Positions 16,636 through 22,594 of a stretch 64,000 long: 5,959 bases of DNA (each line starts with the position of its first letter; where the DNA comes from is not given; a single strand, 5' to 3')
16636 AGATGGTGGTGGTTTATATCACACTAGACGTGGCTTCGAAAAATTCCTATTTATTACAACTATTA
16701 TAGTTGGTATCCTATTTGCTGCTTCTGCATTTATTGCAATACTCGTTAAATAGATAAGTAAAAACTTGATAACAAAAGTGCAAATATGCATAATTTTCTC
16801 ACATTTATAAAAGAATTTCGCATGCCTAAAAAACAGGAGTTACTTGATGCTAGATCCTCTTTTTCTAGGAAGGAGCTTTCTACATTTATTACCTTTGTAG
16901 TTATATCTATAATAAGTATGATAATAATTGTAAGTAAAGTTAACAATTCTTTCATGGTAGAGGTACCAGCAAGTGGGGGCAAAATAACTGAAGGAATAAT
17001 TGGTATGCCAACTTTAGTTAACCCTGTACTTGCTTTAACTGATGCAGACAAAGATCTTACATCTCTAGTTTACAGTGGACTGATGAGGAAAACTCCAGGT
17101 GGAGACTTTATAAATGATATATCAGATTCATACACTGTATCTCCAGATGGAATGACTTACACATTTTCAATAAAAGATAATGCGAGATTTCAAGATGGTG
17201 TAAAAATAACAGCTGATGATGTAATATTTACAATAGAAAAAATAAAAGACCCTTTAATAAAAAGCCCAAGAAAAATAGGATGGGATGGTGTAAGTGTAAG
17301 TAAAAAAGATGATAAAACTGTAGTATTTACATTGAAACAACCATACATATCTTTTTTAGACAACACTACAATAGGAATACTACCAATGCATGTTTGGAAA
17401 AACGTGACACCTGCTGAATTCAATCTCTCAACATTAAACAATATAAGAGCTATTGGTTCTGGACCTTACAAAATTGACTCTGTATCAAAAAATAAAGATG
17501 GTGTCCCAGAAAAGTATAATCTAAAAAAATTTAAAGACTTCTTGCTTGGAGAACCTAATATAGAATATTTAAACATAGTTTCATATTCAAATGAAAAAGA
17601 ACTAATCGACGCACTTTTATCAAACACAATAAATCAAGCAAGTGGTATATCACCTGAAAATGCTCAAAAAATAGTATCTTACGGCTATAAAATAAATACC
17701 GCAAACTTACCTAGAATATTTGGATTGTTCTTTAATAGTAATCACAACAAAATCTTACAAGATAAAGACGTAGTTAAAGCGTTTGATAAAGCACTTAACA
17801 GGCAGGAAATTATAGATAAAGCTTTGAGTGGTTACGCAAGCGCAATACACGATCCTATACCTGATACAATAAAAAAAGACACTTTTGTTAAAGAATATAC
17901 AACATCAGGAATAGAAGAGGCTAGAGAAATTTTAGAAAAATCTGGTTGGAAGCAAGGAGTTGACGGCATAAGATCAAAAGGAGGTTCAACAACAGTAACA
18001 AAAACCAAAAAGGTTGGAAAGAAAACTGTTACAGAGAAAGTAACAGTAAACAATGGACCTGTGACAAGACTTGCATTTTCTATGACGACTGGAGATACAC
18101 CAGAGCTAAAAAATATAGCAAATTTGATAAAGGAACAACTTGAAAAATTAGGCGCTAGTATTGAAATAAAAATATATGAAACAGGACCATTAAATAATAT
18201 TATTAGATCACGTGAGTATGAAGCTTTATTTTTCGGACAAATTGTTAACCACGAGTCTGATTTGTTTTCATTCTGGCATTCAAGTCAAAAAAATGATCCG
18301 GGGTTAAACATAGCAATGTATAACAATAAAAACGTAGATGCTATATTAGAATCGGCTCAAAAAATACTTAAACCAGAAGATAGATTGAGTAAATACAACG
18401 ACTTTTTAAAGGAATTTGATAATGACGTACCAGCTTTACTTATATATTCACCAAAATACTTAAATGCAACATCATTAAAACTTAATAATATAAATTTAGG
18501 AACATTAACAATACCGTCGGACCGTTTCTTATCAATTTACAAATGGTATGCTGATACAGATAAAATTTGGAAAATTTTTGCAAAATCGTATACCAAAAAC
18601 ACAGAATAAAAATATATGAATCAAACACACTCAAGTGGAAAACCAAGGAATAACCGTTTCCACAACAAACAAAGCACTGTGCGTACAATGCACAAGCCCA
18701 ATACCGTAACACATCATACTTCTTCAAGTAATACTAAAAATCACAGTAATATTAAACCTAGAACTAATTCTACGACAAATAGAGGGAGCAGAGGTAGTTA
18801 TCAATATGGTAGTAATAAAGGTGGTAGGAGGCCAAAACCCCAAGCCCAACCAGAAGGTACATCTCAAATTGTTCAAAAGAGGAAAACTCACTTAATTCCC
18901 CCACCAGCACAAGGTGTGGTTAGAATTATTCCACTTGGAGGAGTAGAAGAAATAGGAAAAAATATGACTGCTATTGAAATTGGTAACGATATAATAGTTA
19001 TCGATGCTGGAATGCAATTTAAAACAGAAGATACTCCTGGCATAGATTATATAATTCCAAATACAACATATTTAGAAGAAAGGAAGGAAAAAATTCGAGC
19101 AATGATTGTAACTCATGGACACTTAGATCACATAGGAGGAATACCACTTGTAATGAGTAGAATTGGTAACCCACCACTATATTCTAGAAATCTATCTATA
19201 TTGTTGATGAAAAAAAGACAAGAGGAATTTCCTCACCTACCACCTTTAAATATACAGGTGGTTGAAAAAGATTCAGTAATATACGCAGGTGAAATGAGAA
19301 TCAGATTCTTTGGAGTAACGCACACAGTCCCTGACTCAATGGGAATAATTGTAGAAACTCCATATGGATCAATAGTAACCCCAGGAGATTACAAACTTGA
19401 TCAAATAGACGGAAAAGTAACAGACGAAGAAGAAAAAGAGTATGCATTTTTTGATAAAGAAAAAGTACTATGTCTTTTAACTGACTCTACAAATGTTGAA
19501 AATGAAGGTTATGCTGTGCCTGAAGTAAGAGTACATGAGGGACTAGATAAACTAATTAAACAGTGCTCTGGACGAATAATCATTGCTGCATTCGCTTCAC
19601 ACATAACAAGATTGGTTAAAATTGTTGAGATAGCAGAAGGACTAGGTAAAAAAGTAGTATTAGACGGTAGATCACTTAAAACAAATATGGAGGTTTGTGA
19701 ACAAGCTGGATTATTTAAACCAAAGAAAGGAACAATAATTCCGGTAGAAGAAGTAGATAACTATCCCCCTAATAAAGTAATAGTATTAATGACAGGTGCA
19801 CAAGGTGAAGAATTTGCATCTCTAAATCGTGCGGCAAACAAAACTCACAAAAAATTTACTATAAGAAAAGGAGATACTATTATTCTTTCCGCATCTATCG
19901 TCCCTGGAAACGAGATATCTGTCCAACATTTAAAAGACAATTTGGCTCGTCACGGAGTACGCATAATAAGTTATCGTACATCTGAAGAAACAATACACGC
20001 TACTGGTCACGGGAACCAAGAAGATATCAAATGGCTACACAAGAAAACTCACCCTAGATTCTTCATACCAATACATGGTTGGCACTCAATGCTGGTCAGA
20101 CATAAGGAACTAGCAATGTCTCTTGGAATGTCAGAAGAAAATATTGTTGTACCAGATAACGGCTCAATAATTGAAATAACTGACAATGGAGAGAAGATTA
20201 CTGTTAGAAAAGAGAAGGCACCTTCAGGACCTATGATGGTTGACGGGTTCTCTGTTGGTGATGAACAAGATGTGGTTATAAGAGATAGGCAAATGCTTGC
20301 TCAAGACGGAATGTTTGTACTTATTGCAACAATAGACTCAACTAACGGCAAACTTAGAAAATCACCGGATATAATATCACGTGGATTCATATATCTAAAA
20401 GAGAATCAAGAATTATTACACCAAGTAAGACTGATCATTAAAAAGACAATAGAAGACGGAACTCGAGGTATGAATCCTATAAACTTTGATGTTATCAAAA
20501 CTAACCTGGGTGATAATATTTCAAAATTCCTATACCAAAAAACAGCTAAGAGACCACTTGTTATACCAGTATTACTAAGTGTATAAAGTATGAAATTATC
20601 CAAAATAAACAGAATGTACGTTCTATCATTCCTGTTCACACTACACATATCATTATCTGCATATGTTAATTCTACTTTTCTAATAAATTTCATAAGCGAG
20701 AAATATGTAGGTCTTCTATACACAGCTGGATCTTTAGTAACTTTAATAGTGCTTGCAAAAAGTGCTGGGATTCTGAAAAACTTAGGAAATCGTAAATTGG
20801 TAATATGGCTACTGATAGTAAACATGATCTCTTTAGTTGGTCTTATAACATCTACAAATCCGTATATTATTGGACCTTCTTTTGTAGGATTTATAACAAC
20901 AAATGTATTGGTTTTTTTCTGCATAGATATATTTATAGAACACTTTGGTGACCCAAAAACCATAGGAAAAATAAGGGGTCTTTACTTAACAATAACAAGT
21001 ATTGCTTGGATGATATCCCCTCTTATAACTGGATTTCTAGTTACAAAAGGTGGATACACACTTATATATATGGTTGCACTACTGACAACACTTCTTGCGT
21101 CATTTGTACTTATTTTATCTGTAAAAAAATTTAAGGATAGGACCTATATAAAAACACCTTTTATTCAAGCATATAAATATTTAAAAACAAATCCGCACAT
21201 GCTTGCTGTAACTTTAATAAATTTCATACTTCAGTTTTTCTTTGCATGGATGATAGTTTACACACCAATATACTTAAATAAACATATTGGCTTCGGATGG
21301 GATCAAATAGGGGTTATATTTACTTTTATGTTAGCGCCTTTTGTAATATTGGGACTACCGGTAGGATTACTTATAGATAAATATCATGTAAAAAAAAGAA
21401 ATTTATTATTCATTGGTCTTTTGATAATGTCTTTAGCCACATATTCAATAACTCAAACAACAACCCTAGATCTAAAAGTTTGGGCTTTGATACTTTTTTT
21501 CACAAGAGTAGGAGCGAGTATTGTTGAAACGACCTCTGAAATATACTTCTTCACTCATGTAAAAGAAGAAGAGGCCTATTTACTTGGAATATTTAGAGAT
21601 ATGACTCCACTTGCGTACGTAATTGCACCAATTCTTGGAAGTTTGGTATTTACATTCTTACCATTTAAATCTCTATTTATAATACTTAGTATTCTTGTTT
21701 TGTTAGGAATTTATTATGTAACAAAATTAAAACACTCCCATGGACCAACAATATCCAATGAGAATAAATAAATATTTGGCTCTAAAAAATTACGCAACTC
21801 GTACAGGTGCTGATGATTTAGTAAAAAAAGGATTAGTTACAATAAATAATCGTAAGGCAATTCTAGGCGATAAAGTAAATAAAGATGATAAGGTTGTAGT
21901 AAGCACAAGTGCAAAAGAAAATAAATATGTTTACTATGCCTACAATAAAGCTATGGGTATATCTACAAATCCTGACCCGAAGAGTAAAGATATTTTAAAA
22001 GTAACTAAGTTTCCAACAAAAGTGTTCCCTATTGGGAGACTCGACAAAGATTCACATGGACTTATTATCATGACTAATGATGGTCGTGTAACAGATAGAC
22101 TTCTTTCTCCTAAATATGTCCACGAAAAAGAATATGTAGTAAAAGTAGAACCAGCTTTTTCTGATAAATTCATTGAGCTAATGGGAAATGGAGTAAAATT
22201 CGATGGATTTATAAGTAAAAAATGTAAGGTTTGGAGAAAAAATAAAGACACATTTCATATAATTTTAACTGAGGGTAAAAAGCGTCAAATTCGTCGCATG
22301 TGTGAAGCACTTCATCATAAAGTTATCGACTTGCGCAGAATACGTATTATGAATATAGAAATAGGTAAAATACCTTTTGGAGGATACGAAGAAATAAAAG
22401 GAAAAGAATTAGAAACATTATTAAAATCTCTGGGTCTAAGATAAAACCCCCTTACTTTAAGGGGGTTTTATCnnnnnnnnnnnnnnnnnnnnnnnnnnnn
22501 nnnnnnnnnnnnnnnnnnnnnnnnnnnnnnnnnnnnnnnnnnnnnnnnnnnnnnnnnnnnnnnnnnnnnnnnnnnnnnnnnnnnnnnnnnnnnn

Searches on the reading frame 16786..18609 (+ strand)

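Call 51: search_protein_families(library=pfam, proteins=[window:16786-18609:+], max_evalue=0.0001)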
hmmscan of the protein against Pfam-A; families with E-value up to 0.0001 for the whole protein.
window:16786-18609:+ (607 aa): 1 family
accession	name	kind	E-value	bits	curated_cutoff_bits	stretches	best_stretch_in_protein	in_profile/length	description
PF00496.27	SBP_bac_5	-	1.7e-60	205.5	32.4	1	111-501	5-362/368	Bacterial extracellular solute-binding proteins, family 5 Middle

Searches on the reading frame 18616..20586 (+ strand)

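Call 51: search_protein_families(library=pfam, proteins=[window:18616-20586:+], max_evalue=0.0001)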
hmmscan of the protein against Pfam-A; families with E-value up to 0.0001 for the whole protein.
window:18616-20586:+ (656 aa): 4 families
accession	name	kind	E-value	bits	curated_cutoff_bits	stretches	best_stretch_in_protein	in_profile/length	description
PF22505.1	RNase_J_b_CASP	-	2.7e-40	137.5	27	1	319-443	2-126/126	Ribonuclease J, beta-CASP domain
PF17770.6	RNase_J_C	-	1.2e-23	84.4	23.8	1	554-656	1-102/102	Ribonuclease J C-terminal domain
PF00753.33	Lactamase_B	-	1.4e-13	51.7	22.7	1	115-270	6-161/196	Metallo-beta-lactamase superfamily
PF12706.13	Lactamase_B_2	-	4.1e-07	30.2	27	1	153-260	24-144/200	Beta-lactamase superfamily domain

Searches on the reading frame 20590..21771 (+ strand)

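Call 51: search_protein_families(library=pfam, proteins=[window:20590-21771:+], max_evalue=0.0001)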
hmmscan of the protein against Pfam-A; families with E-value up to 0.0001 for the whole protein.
window:20590-21771:+ (393 aa): 1 family
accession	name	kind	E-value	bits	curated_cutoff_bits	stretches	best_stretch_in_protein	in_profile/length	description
PF07690.21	MFS_1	-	9.4e-35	120.6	33.4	2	12-327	4-326/347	Major Facilitator Superfamily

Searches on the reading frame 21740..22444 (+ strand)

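Call 51: search_protein_families(library=pfam, proteins=[window:21740-22444:+], max_evalue=0.0001)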
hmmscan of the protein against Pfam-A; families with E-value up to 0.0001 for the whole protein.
window:21740-22444:+ (234 aa): 2 families
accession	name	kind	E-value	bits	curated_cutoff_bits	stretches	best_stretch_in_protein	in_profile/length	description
PF00849.27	PseudoU_synth_2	-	1.2e-15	58.5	26.8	1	65-190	2-152/152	RNA pseudouridylate synthase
PF01479.30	S4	-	1.2e-05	25.4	22.8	1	7-52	1-48/48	S4 domain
